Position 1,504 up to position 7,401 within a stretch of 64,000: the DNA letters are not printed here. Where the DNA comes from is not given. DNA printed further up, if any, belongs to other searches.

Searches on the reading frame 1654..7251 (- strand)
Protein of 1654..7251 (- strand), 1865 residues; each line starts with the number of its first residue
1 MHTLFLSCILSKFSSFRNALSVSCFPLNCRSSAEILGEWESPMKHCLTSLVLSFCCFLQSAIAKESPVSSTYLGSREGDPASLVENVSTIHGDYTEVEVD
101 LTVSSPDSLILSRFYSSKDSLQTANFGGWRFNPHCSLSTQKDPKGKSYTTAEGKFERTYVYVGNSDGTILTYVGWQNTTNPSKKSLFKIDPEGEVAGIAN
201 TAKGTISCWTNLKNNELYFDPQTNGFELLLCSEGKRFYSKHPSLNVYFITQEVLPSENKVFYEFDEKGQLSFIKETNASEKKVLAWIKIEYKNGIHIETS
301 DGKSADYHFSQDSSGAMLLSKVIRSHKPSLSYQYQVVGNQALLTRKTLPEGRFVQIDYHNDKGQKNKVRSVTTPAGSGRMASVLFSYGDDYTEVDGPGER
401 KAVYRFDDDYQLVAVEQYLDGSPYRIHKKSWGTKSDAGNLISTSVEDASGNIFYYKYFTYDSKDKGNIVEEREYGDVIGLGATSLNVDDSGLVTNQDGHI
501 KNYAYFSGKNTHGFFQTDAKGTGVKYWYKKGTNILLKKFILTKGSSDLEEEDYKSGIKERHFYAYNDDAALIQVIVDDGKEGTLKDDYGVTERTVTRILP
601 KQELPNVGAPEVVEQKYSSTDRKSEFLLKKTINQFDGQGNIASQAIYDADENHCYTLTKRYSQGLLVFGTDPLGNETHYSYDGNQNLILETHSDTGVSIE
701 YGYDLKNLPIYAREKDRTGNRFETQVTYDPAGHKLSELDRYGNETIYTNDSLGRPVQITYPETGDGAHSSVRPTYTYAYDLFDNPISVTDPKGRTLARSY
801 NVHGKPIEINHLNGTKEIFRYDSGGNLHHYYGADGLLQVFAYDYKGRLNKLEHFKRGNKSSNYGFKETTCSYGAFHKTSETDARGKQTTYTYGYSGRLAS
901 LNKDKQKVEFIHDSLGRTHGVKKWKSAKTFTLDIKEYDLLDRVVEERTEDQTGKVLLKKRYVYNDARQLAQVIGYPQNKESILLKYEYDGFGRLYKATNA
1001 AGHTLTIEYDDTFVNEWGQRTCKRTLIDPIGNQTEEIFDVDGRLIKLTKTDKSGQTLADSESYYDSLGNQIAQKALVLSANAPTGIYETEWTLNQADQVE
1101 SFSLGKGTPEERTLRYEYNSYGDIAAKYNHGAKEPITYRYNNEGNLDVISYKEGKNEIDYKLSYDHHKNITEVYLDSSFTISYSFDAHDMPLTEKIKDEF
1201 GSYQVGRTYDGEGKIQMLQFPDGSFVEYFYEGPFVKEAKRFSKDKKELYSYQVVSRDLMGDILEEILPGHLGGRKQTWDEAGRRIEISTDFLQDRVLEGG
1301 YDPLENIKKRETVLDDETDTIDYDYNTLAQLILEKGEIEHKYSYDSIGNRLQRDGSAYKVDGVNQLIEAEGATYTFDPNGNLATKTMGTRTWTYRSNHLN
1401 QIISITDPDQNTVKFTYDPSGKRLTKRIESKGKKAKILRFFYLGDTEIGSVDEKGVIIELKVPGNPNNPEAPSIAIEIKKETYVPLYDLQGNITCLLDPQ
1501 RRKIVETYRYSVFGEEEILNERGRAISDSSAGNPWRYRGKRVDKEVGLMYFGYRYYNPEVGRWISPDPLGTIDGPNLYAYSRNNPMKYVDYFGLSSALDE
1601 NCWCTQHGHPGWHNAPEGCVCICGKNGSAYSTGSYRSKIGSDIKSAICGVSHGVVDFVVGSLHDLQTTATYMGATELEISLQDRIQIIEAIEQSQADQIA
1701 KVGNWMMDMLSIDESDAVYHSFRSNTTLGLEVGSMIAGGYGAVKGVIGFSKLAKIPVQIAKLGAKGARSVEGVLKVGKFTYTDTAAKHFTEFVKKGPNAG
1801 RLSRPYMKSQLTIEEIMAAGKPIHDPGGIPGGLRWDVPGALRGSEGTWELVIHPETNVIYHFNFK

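Call 19: search_protein_families(library=pfam, proteins=[window:1654-7251:-], max_evalue=0.001)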
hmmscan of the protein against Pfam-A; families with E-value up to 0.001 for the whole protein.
window:1654-7251:- (1865 aa): 2 families
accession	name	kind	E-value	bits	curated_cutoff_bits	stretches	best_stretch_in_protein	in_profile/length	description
PF05593.20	RHS_repeat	-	1.4e-33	115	22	0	1398-1432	3-36/38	RHS Repeat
PF20148.4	DUF6531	-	0.00032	21.4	24.1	0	86-154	3-70/74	Domain of unknown function (DUF6531)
